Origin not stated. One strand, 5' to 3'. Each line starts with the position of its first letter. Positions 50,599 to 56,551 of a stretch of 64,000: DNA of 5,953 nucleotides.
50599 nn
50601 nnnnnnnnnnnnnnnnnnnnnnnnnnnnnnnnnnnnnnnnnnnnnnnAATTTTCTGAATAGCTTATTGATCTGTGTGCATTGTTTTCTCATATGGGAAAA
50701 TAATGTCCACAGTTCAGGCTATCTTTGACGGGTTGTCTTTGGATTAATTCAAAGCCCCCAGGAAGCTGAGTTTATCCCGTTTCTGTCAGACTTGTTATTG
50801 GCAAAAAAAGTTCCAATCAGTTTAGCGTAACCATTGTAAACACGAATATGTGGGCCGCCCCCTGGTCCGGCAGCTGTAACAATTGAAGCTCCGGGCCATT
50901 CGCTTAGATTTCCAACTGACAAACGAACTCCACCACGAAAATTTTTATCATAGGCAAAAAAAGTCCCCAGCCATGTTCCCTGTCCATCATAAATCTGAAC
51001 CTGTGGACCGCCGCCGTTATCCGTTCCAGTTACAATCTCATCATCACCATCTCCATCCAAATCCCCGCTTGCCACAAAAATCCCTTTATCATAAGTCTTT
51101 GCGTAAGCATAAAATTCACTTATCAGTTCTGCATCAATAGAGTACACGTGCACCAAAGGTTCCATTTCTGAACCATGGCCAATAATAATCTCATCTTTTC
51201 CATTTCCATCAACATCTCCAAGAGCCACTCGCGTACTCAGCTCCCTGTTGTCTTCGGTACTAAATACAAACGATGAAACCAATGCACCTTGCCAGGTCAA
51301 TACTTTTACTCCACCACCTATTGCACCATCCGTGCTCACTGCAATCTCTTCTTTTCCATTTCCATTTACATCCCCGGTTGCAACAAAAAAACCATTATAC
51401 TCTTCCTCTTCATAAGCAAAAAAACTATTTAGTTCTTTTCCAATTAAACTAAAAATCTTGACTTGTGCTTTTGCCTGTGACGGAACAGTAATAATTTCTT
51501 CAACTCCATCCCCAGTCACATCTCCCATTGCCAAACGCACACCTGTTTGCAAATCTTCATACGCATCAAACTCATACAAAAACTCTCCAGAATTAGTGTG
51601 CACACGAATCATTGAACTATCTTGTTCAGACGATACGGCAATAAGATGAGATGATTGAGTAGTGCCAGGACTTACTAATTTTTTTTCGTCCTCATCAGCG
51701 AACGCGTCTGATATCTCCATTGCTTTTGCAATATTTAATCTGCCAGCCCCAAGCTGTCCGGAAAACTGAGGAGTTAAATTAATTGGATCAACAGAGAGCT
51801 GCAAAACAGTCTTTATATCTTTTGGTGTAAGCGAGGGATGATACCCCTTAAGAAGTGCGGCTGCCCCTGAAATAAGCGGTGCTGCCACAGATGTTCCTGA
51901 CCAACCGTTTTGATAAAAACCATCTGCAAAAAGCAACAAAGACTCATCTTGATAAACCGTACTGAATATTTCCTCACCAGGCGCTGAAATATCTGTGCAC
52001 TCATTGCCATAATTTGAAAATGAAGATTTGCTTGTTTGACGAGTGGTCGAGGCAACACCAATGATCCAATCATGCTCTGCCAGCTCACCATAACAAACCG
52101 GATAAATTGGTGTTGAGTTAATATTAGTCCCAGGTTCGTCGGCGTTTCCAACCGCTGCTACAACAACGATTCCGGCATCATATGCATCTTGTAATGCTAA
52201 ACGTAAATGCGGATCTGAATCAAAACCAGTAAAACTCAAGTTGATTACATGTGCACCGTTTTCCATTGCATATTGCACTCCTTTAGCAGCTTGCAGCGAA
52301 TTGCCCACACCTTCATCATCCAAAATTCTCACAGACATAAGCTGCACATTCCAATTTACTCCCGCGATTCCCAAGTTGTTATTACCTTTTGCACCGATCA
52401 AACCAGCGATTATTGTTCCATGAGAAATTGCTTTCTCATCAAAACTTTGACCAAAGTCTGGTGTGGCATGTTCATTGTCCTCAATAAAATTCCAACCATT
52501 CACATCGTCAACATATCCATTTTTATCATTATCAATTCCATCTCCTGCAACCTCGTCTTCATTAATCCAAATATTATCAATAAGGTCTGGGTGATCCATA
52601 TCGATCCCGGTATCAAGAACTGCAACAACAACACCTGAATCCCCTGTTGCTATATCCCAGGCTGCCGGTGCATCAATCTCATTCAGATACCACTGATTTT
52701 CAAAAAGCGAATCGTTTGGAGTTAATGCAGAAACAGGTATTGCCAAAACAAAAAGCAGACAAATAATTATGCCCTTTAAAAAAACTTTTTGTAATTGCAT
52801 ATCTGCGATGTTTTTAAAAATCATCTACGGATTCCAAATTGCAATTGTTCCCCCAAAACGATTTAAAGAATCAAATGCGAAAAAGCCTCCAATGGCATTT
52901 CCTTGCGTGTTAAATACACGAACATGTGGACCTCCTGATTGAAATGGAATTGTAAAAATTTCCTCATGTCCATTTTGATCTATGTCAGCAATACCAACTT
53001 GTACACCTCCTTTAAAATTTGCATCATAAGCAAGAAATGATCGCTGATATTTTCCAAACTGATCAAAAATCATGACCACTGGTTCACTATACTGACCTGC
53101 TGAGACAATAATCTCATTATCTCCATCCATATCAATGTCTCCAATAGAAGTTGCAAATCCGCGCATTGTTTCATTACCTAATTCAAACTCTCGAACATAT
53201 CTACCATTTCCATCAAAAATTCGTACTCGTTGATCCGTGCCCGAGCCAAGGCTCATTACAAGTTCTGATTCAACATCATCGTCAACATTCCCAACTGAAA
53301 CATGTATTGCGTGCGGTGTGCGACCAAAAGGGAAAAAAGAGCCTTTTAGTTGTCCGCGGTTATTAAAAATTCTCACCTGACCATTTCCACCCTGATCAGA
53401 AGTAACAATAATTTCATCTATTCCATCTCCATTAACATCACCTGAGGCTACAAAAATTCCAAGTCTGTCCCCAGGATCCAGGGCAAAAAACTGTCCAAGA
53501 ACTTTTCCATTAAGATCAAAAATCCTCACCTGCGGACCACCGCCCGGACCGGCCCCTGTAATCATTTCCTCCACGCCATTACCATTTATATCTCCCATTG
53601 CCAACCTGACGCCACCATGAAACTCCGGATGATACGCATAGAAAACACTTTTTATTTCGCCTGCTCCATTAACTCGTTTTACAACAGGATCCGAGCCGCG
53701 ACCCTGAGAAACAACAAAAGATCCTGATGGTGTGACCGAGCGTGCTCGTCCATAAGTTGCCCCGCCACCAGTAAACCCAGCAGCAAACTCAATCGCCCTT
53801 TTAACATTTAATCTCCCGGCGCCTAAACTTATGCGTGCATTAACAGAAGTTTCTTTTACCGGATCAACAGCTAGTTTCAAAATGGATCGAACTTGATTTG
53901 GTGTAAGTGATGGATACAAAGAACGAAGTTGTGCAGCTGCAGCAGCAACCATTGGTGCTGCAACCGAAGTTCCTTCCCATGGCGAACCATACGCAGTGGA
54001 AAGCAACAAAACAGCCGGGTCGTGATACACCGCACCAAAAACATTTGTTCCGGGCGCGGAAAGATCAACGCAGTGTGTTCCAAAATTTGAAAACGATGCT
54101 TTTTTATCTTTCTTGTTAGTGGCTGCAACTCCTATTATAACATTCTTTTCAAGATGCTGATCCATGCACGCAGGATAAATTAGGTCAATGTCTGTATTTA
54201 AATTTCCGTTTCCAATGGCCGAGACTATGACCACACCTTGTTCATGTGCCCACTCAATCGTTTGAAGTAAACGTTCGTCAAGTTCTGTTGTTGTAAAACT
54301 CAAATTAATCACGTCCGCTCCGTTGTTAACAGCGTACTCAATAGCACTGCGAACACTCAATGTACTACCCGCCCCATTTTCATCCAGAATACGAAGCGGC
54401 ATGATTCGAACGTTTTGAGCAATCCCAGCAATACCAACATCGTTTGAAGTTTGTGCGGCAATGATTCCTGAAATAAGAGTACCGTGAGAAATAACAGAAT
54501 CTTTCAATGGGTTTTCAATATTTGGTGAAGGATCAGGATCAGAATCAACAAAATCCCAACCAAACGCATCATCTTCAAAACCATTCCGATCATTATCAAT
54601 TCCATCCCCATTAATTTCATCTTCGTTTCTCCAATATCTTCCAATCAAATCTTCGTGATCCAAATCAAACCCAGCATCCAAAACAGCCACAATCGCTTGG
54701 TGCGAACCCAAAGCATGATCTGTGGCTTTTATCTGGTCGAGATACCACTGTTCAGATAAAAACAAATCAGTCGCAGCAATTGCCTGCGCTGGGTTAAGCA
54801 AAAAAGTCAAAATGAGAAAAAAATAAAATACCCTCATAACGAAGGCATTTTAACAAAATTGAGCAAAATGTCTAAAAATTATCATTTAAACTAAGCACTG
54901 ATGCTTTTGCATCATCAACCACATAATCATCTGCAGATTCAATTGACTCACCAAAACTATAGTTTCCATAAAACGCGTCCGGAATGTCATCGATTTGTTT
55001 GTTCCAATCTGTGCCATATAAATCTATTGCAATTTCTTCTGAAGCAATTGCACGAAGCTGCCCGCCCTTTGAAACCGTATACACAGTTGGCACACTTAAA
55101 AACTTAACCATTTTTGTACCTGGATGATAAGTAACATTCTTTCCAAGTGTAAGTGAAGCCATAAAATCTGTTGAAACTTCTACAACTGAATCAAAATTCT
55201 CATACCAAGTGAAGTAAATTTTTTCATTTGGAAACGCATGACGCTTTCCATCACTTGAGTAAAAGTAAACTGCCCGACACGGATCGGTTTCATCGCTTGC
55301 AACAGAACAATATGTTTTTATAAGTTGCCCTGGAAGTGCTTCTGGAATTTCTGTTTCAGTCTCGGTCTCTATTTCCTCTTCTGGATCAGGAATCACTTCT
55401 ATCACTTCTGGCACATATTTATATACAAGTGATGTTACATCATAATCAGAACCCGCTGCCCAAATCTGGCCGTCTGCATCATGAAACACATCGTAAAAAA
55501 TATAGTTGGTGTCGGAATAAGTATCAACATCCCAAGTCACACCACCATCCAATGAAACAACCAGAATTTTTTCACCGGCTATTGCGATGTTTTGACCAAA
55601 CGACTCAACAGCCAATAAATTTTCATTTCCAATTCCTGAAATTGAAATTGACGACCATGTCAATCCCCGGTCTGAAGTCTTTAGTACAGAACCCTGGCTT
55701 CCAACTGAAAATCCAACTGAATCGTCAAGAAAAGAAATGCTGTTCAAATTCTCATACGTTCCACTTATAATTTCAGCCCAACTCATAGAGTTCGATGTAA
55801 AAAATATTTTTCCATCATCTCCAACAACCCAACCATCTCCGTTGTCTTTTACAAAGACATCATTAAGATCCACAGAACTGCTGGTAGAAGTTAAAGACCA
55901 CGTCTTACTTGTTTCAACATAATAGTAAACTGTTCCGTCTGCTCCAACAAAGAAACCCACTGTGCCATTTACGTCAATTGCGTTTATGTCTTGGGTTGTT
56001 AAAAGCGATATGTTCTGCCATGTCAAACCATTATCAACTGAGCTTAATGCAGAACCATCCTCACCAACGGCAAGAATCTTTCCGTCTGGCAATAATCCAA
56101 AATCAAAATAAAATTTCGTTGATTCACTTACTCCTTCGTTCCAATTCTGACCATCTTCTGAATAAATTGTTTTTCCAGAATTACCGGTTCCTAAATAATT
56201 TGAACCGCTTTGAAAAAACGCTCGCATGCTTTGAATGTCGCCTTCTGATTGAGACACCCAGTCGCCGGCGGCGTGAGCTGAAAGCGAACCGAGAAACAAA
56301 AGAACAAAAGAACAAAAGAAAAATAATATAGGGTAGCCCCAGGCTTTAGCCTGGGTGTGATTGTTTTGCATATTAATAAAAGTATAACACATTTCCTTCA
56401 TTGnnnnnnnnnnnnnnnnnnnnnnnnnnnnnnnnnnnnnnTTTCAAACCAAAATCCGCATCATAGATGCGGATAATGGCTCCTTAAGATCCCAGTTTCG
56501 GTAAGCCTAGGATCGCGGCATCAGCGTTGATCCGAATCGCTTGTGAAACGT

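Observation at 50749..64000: Cell-surface locus: paralogous S8/FG-GAP proteases, a BNR propeller and a 1265-aa giant protein sharing a novel roughly 150-aa domain, with an adjacent ECF sigma/anti-sigma pair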

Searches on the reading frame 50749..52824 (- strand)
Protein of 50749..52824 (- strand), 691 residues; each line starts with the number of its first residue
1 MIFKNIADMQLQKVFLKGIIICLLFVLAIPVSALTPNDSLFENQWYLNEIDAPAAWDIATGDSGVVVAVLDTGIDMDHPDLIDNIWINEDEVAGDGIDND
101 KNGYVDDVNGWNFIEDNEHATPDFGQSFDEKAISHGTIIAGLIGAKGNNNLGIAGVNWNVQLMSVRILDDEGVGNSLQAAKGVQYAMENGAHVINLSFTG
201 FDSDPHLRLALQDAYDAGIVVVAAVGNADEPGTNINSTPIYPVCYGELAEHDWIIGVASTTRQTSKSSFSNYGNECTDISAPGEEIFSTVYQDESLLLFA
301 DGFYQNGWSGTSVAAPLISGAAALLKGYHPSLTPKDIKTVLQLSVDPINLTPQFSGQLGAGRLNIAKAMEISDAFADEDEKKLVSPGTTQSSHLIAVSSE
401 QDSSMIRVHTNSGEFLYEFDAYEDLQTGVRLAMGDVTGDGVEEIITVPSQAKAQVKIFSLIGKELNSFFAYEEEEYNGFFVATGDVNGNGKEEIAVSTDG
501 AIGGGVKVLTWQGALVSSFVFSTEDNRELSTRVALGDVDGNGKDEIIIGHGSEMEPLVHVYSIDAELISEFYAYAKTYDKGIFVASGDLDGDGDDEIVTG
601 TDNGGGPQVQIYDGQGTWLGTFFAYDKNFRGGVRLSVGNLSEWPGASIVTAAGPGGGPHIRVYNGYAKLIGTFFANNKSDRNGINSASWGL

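Call 4: search_protein_families(library=pfam, proteins=[window:50749-52824:-], max_evalue=0.01)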
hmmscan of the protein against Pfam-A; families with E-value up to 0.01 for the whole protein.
window:50749-52824:- (691 aa): 3 families
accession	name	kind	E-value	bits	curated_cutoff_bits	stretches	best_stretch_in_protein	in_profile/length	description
PF00082.27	Peptidase_S8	-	1.4e-50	172.7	21.8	1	63-345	2-273/288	Subtilase family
PF01839.29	FG-GAP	-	5.9e-17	61.6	22.1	3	478-503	2-31/37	FG-GAP repeat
PF13517.12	FG-GAP_3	-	4.4e-11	43.6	26.9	1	485-547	1-60/61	FG-GAP-like repeat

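Call 13: search_protein_families(library=ncbifam, proteins=[window:50749-52824:-], max_evalue=0.01)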
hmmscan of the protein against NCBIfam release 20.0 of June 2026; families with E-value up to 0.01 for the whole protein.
window:50749-52824:- (691 aa): 8 families
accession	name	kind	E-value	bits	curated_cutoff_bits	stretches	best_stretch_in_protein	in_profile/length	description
TIGR03921.1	T7SS_mycosin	equivalog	1e-50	172.8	278.75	1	52-402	3-317/353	type VII secretion-associated serine protease mycosin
NF033595.1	denti_PrtP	equivalog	3.1e-28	98.7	300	2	194-370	342-503/606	dentilisin complex serine proteinase subunit PrtP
TIGR03895.1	protease_PatA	subfamily_domain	6.5e-14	51.6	421.05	1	135-411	1-267/606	PatA/PatG family cyanobactin maturation protease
NF049966.1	QH_SP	equivalog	1.6e-11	44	165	1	130-340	37-206/219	subtilisin-like serine protease QhpE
NF040553.1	SGO_0316_fam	subfamily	1.3e-08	33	1400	1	55-228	278-464/1486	SGO_0316/SGO_0317 family LPXTG-anchored serine peptidase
NF040809.1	germ_prot_CspBA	exception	1.6e-06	26.1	1250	1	60-234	649-830/1099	bifunctional germination protease/germinant receptor pseudoprotease CspBA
NF040808.2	CspC_non_triad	exception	0.00058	18.4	675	1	62-168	95-202/556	bile acid germinant receptor pseudoprotease CspC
NF052323.1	T9SSA_dep_M6i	equivalog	0.0031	15.5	600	0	380-508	739-866/1043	T9SS-dependent M6-like inactivated metalloprotease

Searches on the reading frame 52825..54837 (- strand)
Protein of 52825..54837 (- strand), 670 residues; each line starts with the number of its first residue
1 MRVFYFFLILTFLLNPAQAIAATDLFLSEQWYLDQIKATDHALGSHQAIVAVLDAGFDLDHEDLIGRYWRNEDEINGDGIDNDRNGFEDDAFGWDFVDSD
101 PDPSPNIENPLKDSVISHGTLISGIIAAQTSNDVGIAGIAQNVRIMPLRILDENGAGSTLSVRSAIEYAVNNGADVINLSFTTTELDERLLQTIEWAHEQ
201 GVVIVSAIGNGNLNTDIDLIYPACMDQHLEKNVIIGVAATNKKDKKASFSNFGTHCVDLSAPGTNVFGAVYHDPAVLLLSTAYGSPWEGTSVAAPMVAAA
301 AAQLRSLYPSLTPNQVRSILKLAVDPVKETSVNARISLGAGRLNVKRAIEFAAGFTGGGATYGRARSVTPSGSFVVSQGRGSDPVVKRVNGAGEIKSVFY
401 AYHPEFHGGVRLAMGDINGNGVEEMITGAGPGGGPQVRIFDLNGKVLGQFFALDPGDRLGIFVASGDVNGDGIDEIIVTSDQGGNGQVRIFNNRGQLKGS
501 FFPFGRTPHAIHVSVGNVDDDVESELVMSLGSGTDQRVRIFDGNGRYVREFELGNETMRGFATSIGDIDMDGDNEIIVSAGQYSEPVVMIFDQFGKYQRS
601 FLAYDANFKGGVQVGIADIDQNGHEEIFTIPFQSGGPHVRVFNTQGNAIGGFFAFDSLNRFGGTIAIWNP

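Call 4: search_protein_families(library=pfam, proteins=[window:52825-54837:-], max_evalue=0.01)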
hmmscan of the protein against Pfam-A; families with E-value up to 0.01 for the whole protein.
window:52825-54837:- (670 aa): 4 families
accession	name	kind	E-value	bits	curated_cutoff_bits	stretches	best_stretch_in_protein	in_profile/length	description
PF00082.27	Peptidase_S8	-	3.8e-48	164.7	21.8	1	47-332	3-281/288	Subtilase family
PF01839.29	FG-GAP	-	1.4e-14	54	22.1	2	460-491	2-37/37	FG-GAP repeat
PF13517.12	FG-GAP_3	-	1.4e-12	48.4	26.9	2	467-521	1-54/61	FG-GAP-like repeat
PF25292.1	Beta-prop_CGLA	-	0.0079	16.1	26.8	0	466-550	37-111/316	Lambda-carrageenase beta-propeller domain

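Call 13: search_protein_families(library=ncbifam, proteins=[window:52825-54837:-], max_evalue=0.01)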
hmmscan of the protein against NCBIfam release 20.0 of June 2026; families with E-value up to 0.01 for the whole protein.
window:52825-54837:- (670 aa): 9 families
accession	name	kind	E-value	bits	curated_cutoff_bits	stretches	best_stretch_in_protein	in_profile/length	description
TIGR03921.1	T7SS_mycosin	equivalog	2.6e-43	148.5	278.75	1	112-352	46-288/353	type VII secretion-associated serine protease mycosin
NF033595.1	denti_PrtP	equivalog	6e-25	87.9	300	2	177-350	342-503/606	dentilisin complex serine proteinase subunit PrtP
TIGR03895.1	protease_PatA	subfamily_domain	2.8e-16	59.4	421.05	1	118-354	1-230/606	PatA/PatG family cyanobactin maturation protease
NF049966.1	QH_SP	equivalog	3.9e-12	46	165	1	116-227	40-136/219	subtilisin-like serine protease QhpE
NF040553.1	SGO_0316_fam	subfamily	1.3e-08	33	1400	1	48-211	288-464/1486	SGO_0316/SGO_0317 family LPXTG-anchored serine peptidase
NF052506.1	PA5033_fam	subfamily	5.5e-07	28.7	100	1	457-629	25-178/284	PA5033 family protein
NF040809.1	germ_prot_CspBA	exception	1.7e-05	22.7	1250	1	45-216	651-830/1099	bifunctional germination protease/germinant receptor pseudoprotease CspBA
NF033865.1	fusolisin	equivalog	7.1e-05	21.1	999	1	200-329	255-384/1006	fusolisin family autotransporter serine protease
TIGR04183.1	Por_Secre_tail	domain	0.00027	20.9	23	0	476-497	11-32/72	T9SS type A sorting domain-containing protein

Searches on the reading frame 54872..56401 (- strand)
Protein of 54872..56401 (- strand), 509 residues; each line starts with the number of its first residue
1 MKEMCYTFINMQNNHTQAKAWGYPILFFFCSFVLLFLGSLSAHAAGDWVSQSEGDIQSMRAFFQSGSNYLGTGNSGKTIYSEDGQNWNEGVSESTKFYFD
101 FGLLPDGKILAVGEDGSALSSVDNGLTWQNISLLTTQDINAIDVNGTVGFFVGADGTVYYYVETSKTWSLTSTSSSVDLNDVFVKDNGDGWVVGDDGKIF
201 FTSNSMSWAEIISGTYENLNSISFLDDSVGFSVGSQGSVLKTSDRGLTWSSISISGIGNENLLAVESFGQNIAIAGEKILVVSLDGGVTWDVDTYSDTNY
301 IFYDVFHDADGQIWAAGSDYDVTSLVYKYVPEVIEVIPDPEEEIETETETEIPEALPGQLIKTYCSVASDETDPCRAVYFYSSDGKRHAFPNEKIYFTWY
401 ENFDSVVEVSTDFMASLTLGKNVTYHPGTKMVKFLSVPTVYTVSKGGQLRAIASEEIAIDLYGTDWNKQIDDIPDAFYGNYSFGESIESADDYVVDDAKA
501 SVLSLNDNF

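Call 4: search_protein_families(library=pfam, proteins=[window:54872-56401:-], max_evalue=0.01)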
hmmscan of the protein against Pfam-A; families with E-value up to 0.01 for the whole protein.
window:54872-56401:- (509 aa): 2 families
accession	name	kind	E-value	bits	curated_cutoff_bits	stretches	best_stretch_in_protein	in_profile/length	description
PF14870.12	PSII_BNR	-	2.5e-12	47.1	27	2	204-291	5-95/303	Photosynthesis system II assembly factor YCF48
PF19755.4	DUF6242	-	8.7e-05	22.9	29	0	126-208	128-217/217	Domain of unknown function (DUF6242)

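Call 13: search_protein_families(library=ncbifam, proteins=[window:54872-56401:-], max_evalue=0.01)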
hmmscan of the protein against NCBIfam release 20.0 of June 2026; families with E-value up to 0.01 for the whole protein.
window:54872-56401:- (509 aa): 3 families
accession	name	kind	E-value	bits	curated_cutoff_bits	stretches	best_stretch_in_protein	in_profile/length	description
NF010237.0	PRK13684.1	equivalog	2.3e-13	49.9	326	2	204-291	33-122/334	photosynthesis system II assembly factor Ycf48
NF045728.1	glycosyl_F510_1955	equivalog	7.8e-11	41.7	175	3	120-252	76-213/246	F510_1955 family glycosylhydrolase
TIGR02608.1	delta_60_rpt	domain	0.0047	16.8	76.5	0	101-115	6-21/55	delta-60 repeat domain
